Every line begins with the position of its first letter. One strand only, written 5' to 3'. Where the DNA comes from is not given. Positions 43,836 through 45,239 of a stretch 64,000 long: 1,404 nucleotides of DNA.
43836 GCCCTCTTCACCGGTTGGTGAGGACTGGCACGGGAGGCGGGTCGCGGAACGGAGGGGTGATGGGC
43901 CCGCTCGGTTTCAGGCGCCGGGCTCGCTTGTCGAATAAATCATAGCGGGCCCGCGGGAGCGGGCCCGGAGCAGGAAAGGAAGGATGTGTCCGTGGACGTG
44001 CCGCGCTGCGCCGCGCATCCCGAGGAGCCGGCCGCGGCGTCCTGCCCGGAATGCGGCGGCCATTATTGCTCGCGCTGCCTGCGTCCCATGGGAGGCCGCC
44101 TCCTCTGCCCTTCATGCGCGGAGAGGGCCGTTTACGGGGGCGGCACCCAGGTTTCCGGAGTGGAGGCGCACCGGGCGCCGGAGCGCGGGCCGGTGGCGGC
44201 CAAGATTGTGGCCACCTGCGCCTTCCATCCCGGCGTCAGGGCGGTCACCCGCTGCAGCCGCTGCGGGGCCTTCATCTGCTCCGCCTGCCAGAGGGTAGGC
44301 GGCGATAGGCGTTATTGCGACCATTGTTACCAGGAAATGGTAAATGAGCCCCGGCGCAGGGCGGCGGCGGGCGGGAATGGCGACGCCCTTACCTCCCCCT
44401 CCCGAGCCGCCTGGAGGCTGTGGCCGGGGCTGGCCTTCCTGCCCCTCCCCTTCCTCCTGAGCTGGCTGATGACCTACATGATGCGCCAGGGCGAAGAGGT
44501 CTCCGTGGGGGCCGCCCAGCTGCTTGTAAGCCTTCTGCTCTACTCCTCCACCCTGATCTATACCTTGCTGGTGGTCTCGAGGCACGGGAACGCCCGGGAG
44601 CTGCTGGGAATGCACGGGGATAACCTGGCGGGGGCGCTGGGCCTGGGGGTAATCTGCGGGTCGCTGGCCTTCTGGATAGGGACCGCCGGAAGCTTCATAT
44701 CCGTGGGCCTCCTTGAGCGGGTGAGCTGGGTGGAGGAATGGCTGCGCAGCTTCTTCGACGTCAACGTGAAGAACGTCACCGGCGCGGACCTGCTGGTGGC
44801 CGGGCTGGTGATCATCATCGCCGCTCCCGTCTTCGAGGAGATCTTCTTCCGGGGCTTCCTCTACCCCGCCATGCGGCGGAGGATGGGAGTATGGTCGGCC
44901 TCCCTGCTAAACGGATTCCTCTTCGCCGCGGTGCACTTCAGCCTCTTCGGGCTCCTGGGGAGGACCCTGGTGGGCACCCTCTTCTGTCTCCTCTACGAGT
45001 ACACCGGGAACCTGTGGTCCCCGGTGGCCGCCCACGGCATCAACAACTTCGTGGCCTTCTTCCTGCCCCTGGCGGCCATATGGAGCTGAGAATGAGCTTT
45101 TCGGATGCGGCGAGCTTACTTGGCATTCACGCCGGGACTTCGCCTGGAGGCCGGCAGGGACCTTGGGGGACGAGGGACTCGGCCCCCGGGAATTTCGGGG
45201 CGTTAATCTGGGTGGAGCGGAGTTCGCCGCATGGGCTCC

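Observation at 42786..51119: Cluster of B-box-zinc-finger CPBP proteases, a double-zinc-ribbon membrane protein, an orphan MFP lipoprotein and an MrfA-like helicase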

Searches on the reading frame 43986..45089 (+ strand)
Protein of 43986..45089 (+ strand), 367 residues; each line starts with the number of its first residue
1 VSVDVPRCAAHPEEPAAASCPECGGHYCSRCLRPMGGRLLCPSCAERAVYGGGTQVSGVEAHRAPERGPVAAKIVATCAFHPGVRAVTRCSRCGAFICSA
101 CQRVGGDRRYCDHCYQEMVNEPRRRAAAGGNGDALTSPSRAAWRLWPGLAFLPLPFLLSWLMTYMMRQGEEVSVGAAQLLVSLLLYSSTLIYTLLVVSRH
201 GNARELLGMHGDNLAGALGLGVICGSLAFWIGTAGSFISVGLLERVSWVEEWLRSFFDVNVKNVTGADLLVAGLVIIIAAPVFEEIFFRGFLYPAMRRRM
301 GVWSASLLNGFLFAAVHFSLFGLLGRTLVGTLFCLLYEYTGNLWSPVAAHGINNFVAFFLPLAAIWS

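Call 3: search_protein_families(library=pfam, proteins=[window:43986-45089:+], max_evalue=0.1)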
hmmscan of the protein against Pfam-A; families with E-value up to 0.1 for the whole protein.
window:43986-45089:+ (367 aa): 6 families
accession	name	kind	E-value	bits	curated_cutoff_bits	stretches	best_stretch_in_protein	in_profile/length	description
PF02517.21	Rce1-like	-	2e-22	79.7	22.4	1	269-356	4-93/93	Type II CAAX prenyl endopeptidase Rce1-like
PF22586.1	ANCHR-like_BBOX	-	4e-07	30.5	27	2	78-104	2-27/39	ANCHR-like B-box zinc-binding domain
PF00643.29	zf-B_box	-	8.7e-06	26.2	24.1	2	76-103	4-30/42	B-box zinc finger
PF06221.18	zf-C2HC5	-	0.027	14.9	25.8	1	81-124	11-50/54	Putative zinc finger motif, C2HC5-type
PF15470.12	DUF4637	-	0.033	14.5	27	1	88-114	13-39/43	C17orf50 C-terminal zinc-binding domain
PF22191.2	IBR_1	-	0.061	13.7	27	1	18-34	22-38/47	IBR domain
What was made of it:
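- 43986..45089 (+): CPBP2, a 367-aa paralogous CPBP protease with two N-terminal B-box-like zinc fingers. PF02517 at 79.7 bits, PF22586 at 30.5 and PF00643 at 26.2, all above cutoffs (call 3).
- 44217..44327 (+): CPBP2 finger 2 (aa 78-114), the most conserved part of the N-terminus. The best Pfam B-box stretch is aa 76-104 (call 3).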

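Call 4: search_protein_families(library=ncbifam, proteins=[window:43986-45089:+], max_evalue=0.1)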
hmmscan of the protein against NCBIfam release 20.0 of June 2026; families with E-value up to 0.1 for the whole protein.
window:43986-45089:+ (367 aa): 9 families
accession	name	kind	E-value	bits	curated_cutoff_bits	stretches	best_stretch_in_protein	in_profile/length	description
NF041647.1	ABC_perm_CPBP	equivalog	2.6e-19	69.4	435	1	159-360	434-633/636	ABC transporter permease subunit/CPBP intramembrane protease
NF033192.3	CPBP_JDVT_MrtJ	equivalog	7e-09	36.3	75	1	274-359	2-97/98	JDVT-CTERM system glutamic-type intramembrane protease MrtJ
NF040589.1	CPBP_Synerg_MrtS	equivalog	9.8e-08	32.4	130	1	252-357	59-163/170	Synerg-CTERM system glutamic-type intramembrane protease MrtS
TIGR03008.1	pepcterm_CAAX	equivalog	7.6e-06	25.9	81.05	1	271-355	120-207/222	CAAX prenyl protease-related protein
NF040914.1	Mrt_core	domain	9.1e-06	25.7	100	1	274-357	7-101/108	myxosortase family intramembrane protease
NF046050.1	CPBP_fam_MroQ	equivalog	2.1e-05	24.1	270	1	274-356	131-220/243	intramembrane glutamic endopeptidase MroQ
NF041656.1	CPBP_MmRce1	equivalog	0.0022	17.6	425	1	270-321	126-177/271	MmRce1 family CPBP family CAAX prenyl protease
NF040674.1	CPBP_fam_MrtP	equivalog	0.0056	16.2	250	1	275-357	253-346/354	myxosortase MrtP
NF040594.1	CPBP_fam_MrtC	equivalog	0.016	14.9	195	1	270-357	117-215/221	myxosortase MrtC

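Call 11: find_homologous_proteins(query=window:43986-45089:+)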
Query window:43986-45089:+ (367 aa): 76 proteins with E <= 0.001 among 8000 candidates.
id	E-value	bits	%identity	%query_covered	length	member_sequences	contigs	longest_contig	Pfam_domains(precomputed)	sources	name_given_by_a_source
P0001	2.9e-247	838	100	99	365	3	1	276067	PF02517.22,PF22586.2,PF00643.30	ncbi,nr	ncbi:MAG: CPBP family intramembrane metalloprotease [Actinomycetota bacterium]|nr:CPBP family intram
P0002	1.0e-190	652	78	99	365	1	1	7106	PF02517.22,PF22586.2,PF00643.30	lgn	-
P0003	7.7e-173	593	79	90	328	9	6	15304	PF02517.22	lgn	-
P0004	6.4e-163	560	71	98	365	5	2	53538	PF02517.22,PF22586.2,PF00643.30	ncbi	ncbi:MAG: lysostaphin resistance A-like protein [Actinomycetota bacterium]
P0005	4.8e-157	541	80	80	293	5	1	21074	PF02517.22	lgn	-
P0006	2.1e-149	516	65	99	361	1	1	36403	PF02517.22,PF00643.30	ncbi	-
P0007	2.3e-142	493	62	100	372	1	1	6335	PF02517.22,PF22586.2,PF00643.30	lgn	-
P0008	6.4e-140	485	62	100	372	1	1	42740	PF02517.22,PF22586.2,PF00643.30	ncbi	-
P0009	5.1e-134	465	66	82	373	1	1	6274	PF02517.22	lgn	-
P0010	4.6e-133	462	68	82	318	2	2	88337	PF02517.22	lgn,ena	-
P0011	4.7e-133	462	56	99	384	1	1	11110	PF02517.22,PF22586.2,PF00643.30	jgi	jgi:uncharacterized protein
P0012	3.5e-129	449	55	99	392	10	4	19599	PF02517.22,PF22586.2,PF00643.30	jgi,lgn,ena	-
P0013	4.3e-129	449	53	99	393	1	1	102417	PF02517.22,PF22586.2,PF00643.30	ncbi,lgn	-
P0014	5.2e-129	449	65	82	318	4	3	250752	PF02517.22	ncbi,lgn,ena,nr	ncbi:MAG: CPBP family intramembrane metalloprotease [Actinobacteria bacterium]|nr:CPBP family intram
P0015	3.7e-128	446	56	99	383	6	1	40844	PF02517.22,PF22586.2,PF00643.30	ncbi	ncbi:MAG: CPBP family glutamic-type intramembrane protease [Actinomycetota bacterium]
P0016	1.0e-127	444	56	98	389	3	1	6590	PF02517.22,PF22586.2,PF00643.30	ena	-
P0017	4.9e-127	442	64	81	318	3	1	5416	PF02517.22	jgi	-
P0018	8.9e-127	441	63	79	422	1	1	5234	PF02517.22,PF22586.2,PF00643.30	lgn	-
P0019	2.7e-126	440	55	99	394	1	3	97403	PF02517.22,PF22586.2,PF00643.30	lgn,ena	-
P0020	1.2e-125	438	48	99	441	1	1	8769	PF02517.22,PF22586.2,PF00643.30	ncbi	-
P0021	2.9e-125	436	56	99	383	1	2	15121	PF02517.22,PF00643.30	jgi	jgi:membrane protease YdiL (CAAX protease family)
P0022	2.1e-124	433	52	97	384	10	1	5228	PF02517.22,PF00643.30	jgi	-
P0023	3.1e-124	433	63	81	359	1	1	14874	PF02517.22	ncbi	-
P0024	3.4e-124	433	54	98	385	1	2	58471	PF02517.22,PF22586.2,PF00643.30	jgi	jgi:membrane protease YdiL (CAAX protease family)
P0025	3.8e-124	433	61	81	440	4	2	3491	PF02517.22,PF22586.2,PF00643.30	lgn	-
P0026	5.5e-124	432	53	99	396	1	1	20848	PF02517.22,PF22586.2,PF00643.30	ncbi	-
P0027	1.1e-123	431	85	63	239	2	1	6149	PF02517.22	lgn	-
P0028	1.5e-123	431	56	95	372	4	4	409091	PF02517.22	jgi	jgi:uncharacterized protein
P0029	2.0e-123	430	62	82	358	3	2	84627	PF02517.22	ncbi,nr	ncbi:MAG: CPBP family intramembrane metalloprotease [Actinomycetota bacterium]|nr:CPBP family intram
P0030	9.7e-123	428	64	82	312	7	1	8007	PF02517.22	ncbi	-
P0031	2.9e-121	423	53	98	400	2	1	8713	PF02517.22,PF22586.2,PF00643.30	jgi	jgi:CAAX protease family protein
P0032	3.5e-121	423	62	81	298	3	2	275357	PF02517.22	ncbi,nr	ncbi:MAG: CPBP family intramembrane metalloprotease [Actinobacteria bacterium]|nr:CPBP family intram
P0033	4.2e-119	416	63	80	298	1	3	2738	PF02517.22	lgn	-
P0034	6.9e-119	415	61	80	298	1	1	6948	PF02517.22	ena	-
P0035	7.0e-119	415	62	84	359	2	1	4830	PF02517.22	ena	-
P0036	4.4e-118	413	71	71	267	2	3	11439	PF02517.22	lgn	-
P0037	1.2e-117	411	60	80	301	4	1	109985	PF02517.22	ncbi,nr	ncbi:MAG: hypothetical protein A2W01_09010 [Candidatus Solincola sediminis]|nr:MAG: hypothetical pro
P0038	1.4e-117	411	52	96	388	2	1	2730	PF02517.22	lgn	-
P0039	2.0e-116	407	61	80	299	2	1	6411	PF02517.22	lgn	-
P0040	2.8e-116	407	49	99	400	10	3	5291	PF02517.22,PF22586.2,PF00643.30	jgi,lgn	jgi:membrane protease YdiL (CAAX protease family)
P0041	2.7e-115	404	51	97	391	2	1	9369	PF02517.22,PF22586.2,PF00643.30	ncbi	-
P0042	8.7e-114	399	59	81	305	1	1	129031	PF02517.22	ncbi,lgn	-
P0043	1.0e-113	398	58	81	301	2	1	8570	PF02517.22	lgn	-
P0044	1.5e-110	388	52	95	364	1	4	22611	PF02517.22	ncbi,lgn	-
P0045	4.3e-109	383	64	71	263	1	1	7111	PF02517.22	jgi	-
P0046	6.7e-108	379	62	72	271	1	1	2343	PF02517.22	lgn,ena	-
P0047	8.0e-107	376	55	80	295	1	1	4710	PF02517.22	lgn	-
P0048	4.5e-100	353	66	67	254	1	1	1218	PF02517.22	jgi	jgi:membrane protease YdiL (CAAX protease family)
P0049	2.0e-98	348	67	61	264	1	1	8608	PF02517.22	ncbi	-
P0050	3.7e-98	347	62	71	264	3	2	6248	PF02517.22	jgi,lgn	jgi:hypothetical protein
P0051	2.8e-96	341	68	61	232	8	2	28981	PF02517.22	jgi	jgi:CAAX protease family protein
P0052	5.2e-95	337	67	61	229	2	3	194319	PF02517.22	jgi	jgi:membrane protease YdiL (CAAX protease family)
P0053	4.6e-90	320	63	61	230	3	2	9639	PF02517.22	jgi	-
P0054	8.1e-90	320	60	63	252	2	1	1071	PF02517.22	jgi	jgi:membrane protease YdiL (CAAX protease family)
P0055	2.3e-83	298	67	56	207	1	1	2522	PF02517.22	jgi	jgi:membrane protease YdiL (CAAX protease family)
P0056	3.3e-83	298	66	56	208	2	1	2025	PF02517.22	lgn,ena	-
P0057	3.9e-75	271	62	56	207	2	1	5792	PF02517.22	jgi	jgi:membrane protease YdiL (CAAX protease family)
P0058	8.8e-63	231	40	97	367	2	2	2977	PF02517.22,PF00643.30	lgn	-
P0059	4.8e-62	228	39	93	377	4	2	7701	PF02517.22,PF00643.30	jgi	-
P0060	8.6e-51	191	46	60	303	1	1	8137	PF02517.22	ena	-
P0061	4.6e-18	83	46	25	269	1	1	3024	PF02517.22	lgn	-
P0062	6.9e-10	57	36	27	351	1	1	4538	PF02517.22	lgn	-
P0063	6.8e-9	53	44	21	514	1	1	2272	PF02517.22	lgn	-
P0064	1.1e-8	53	40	28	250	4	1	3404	PF02517.22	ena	-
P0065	1.2e-8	52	43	21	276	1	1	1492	PF02517.22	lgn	-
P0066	4.1e-8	51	40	23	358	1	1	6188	PF02517.22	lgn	-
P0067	4.6e-8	51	29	51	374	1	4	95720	PF02517.22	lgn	-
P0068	3.1e-7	48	41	21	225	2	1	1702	PF02517.22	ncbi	-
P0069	7.4e-7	47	39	22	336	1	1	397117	PF02517.22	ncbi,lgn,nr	ncbi:MAG: type II CAAX endopeptidase family protein [bacterium]|nr:type II CAAX endopeptidase family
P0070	1.3e-6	46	35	35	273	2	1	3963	PF02517.22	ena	-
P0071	2.6e-6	45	39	21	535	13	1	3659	PF02517.22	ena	-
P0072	5.0e-6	44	40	22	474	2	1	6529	PF02517.22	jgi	jgi:uncharacterized protein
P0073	6.1e-6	44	29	38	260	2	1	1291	PF02517.22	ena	-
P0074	1.6e-4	39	36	35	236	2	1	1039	PF02517.22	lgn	-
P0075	3.8e-4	38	36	30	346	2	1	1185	PF02517.22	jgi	jgi:membrane protease YdiL (CAAX protease family)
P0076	8.0e-4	37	36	22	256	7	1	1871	PF02517.22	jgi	jgi:membrane protease YdiL (CAAX protease family)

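Call 12: find_encoding_contigs(protein=P0013, flank=10000, max_places=2)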
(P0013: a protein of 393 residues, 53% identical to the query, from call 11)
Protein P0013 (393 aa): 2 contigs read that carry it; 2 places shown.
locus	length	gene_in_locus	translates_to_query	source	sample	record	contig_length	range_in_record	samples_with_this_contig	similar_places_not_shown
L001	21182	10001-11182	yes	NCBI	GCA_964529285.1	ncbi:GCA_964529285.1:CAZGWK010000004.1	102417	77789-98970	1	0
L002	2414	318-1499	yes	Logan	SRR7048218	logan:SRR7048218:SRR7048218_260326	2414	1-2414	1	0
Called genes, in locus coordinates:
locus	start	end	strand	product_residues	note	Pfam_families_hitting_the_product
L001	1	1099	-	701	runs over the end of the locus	PF08448:PAS_4, PF00989:PAS, PF08448:PAS_4, PF13188:PAS_8 (weak), PF13426:PAS_9, PF00512:HisKA, PF02518:HATPase_c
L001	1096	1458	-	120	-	-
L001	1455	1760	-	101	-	-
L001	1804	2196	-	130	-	PF00072:Response_reg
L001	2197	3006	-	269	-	PF06745:ATPase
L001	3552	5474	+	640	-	PF05496:RuvB_N (faint), PF13177:DNA_pol3_delta2, PF07728:AAA_5 (weak), PF13401:AAA_22 (faint), PF00004:AAA, PF22608:DNAX_ATPase_lid, PF12169:DNA_pol3_gamma3, PF20964:DnaX_C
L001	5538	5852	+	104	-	PF02575:YbaB_DNA_bd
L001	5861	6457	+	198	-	PF21176:RecR_HhH, PF02132:RecR_ZnF (weak), PF01751:Toprim, PF13662:Toprim_4, PF21175:RecR_C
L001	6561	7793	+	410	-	PF00696:AA_kinase, PF01842:ACT, PF22468:ACT_9, PF13840:ACT_7, PF01842:ACT, PF22468:ACT_9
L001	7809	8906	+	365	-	PF01118:Semialdhyde_dh, PF02774:Semialdhyde_dhC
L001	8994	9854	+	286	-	PF02517:Rce1-like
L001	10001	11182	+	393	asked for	PF00643:zf-B_box (weak), PF22586:ANCHR-like_BBOX (faint), PF02517:Rce1-like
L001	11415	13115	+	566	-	PF12773:DZR (faint), PF13240:Zn_Ribbon_1, PF13248:Zn_ribbon_3 (weak), PF24463:DUF7577 (weak), PF13240:Zn_Ribbon_1 (weak)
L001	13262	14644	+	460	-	PF25917:BSH_RND, PF25990:Beta-barrel_YknX, PF25967:RND-MFP_C, PF25975:CzcB_C, PF25989:YknX_C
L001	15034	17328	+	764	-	PF00270:DEAD, PF04851:ResIII (weak), PF00271:Helicase_C, PF22982:WHD_HRQ1, PF09369:MZB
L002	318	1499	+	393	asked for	PF00643:zf-B_box (weak), PF22586:ANCHR-like_BBOX (faint), PF02517:Rce1-like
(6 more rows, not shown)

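Call 13: find_encoding_contigs(protein=P0037, flank=10000, max_places=2)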
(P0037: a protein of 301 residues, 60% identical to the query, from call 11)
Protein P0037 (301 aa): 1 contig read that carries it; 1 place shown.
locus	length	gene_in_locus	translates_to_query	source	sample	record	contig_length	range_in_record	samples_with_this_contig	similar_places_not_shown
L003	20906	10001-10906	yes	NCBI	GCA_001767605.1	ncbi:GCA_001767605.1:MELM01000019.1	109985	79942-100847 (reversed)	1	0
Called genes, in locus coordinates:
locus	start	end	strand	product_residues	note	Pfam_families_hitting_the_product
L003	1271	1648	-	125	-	-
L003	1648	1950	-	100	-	-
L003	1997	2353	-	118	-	PF00072:Response_reg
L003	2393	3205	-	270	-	PF06745:ATPase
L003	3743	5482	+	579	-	PF13177:DNA_pol3_delta2, PF13401:AAA_22 (weak), PF13604:AAA_30 (weak), PF00004:AAA, PF07728:AAA_5 (faint), PF22608:DNAX_ATPase_lid, PF12169:DNA_pol3_gamma3, PF20964:DnaX_C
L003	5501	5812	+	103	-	PF02575:YbaB_DNA_bd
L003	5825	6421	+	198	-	PF21176:RecR_HhH, PF02132:RecR_ZnF (weak), PF01751:Toprim, PF13662:Toprim_4, PF21175:RecR_C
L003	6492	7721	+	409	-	PF00696:AA_kinase, PF01842:ACT, PF22468:ACT_9, PF13840:ACT_7, PF01842:ACT, PF22468:ACT_9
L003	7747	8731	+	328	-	PF01118:Semialdhyde_dh, PF02774:Semialdhyde_dhC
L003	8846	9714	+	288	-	PF02517:Rce1-like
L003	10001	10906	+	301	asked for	PF02517:Rce1-like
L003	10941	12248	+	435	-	PF12773:DZR (faint), PF13240:Zn_Ribbon_1 (faint)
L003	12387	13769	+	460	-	PF25917:BSH_RND, PF25973:BSH_CzcB (faint), PF25990:Beta-barrel_YknX, PF25967:RND-MFP_C, PF25975:CzcB_C, PF25989:YknX_C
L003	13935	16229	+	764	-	PF04851:ResIII (faint), PF00270:DEAD, PF00271:Helicase_C, PF22982:WHD_HRQ1, PF09369:MZB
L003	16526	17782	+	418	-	PF09861:Lar_N, PF21113:LarA_C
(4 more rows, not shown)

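Call 14: find_encoding_contigs(protein=P0028, flank=10000, max_places=2)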
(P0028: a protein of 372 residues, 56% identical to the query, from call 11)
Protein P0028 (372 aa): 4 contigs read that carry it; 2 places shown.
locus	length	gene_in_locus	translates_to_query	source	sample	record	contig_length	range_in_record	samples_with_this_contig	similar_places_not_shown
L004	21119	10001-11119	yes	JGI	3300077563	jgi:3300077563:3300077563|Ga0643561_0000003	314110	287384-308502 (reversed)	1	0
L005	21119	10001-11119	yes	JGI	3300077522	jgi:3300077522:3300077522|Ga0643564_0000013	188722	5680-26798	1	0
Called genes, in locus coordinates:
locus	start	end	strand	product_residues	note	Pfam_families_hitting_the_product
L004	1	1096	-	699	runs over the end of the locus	PF08448:PAS_4, PF13188:PAS_8 (faint), PF08448:PAS_4, PF00989:PAS (weak), PF08448:PAS_4, PF13426:PAS_9, PF00512:HisKA, PF02518:HATPase_c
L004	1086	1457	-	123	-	-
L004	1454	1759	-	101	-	-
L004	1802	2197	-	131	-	PF00072:Response_reg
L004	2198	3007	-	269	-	PF06745:ATPase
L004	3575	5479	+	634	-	PF13177:DNA_pol3_delta2, PF00004:AAA, PF07728:AAA_5 (weak), PF13401:AAA_22 (faint), PF22608:DNAX_ATPase_lid, PF12169:DNA_pol3_gamma3, PF20964:DnaX_C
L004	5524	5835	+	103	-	PF02575:YbaB_DNA_bd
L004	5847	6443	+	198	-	PF00633:HHH (faint), PF21176:RecR_HhH, PF02132:RecR_ZnF (weak), PF01751:Toprim, PF13662:Toprim_4, PF21175:RecR_C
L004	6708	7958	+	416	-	PF00696:AA_kinase, PF01842:ACT, PF22468:ACT_9, PF01842:ACT, PF13840:ACT_7, PF22468:ACT_9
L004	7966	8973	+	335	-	PF01118:Semialdhyde_dh, PF02774:Semialdhyde_dhC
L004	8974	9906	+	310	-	PF02517:Rce1-like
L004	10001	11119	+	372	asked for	PF02517:Rce1-like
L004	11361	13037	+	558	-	PF12773:DZR (faint), PF13240:Zn_Ribbon_1 (weak), PF13248:Zn_ribbon_3 (weak), PF24463:DUF7577 (weak), PF13240:Zn_Ribbon_1 (weak)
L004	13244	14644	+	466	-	PF25917:BSH_RND, PF25990:Beta-barrel_YknX, PF25967:RND-MFP_C (weak), PF25975:CzcB_C, PF25989:YknX_C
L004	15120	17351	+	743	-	PF00270:DEAD, PF04851:ResIII (weak), PF00271:Helicase_C, PF22982:WHD_HRQ1, PF09369:MZB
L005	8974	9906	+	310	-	PF02517:Rce1-like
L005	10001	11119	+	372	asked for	PF02517:Rce1-like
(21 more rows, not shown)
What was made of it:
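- On MacA/YknX-type membrane fusion protein of a MacB-type ABC exporter: Orthologues carry YknX-type domains (calls 12-14).
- On MrfAB repair pair: In relatives the helicase is followed directly by larA (calls 12-14).
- The MFP-helicase gap is 150-415 nt in other clade A genomes (calls 12-14).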

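Call 15: find_encoding_contigs(protein=P0059, flank=10000, max_places=3)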
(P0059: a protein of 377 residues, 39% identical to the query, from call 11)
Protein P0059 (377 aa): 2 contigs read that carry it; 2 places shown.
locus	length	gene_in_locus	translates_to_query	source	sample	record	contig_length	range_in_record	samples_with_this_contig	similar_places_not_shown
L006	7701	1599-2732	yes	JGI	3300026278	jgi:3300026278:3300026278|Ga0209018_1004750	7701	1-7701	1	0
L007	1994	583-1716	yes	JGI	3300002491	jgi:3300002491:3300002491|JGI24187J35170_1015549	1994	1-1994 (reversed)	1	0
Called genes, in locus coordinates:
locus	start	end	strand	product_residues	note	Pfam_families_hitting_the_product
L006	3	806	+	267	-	?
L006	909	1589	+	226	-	PF02517:Rce1-like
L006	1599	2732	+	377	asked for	PF00643:zf-B_box (faint), PF02517:Rce1-like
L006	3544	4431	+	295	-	-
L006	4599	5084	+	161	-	PF13463:HTH_27 (faint), PF01047:MarR, PF12802:MarR_2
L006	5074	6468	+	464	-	PF25973:BSH_CzcB (faint), PF25954:Beta-barrel_RND_2 (faint), PF25990:Beta-barrel_YknX, PF26002:Beta-barrel_AprE (faint), PF25967:RND-MFP_C, PF25975:CzcB_C, PF25989:YknX_C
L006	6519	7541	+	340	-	PF02463:SMC_N (faint), PF00005:ABC_tran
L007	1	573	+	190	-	?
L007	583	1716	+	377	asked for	PF00643:zf-B_box (faint), PF02517:Rce1-like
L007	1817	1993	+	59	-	?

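Call 16: find_encoding_contigs(protein=P0067, flank=10000, max_places=2)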
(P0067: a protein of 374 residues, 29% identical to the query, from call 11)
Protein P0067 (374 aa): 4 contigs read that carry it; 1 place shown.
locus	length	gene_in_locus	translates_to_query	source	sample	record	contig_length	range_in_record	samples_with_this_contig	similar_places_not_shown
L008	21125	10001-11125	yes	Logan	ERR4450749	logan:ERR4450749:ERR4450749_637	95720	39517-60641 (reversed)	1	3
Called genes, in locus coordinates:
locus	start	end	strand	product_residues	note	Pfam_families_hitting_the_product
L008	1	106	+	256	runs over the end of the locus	PF00005:ABC_tran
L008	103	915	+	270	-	PF02470:MlaD, PF28544:Helical_needle (faint)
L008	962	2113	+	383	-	PF01850:PIN (weak), PF01938:TRAM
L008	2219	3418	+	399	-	PF01128:IspD, PF12804:NTP_transf_3, PF02542:YgbB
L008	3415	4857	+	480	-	PF00749:tRNA-synt_1c, PF19269:Anticodon_2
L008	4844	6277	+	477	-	PF01921:tRNA-synt_1f (faint), PF01406:tRNA-synt_1e, PF09334:tRNA-synt_1g (faint), PF09190:DALR_2 (weak)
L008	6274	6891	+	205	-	PF13521:AAA_28 (weak), PF02223:Thymidylate_kin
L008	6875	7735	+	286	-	PF13177:DNA_pol3_delta2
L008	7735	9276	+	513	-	PF00133:tRNA-synt_1, PF01406:tRNA-synt_1e (weak), PF09334:tRNA-synt_1g, PF00133:tRNA-synt_1, PF01406:tRNA-synt_1e (weak), PF19303:Anticodon_3 (weak)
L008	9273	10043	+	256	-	PF01026:TatD_DNase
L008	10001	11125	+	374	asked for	PF02517:Rce1-like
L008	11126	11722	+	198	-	PF02163:Peptidase_M50 (weak)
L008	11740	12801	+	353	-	PF01008:IF-2B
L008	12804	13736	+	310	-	PF00586:AIRS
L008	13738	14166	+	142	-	PF02367:TsaE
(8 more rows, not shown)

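Call 17: find_encoding_contigs(protein=P0060, flank=10000, max_places=2)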
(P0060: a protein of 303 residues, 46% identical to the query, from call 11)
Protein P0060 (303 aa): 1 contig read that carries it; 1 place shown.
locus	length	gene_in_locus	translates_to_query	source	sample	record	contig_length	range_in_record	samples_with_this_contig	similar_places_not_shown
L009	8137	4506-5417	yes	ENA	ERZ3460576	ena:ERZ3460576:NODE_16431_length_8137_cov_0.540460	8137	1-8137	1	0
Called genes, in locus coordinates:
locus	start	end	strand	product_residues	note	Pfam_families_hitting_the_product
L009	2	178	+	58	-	?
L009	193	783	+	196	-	PF21176:RecR_HhH, PF02132:RecR_ZnF (weak), PF13662:Toprim_4, PF01751:Toprim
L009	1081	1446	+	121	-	PF00696:AA_kinase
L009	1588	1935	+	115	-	PF00696:AA_kinase (weak)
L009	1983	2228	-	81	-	-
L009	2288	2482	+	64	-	-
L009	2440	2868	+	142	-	PF01118:Semialdhyde_dh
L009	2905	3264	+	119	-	PF02774:Semialdhyde_dhC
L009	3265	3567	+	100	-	-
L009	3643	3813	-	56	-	-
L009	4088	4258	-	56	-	-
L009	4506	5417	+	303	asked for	PF02517:Rce1-like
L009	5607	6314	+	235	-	-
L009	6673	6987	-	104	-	-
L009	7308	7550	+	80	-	PF25917:BSH_RND (weak)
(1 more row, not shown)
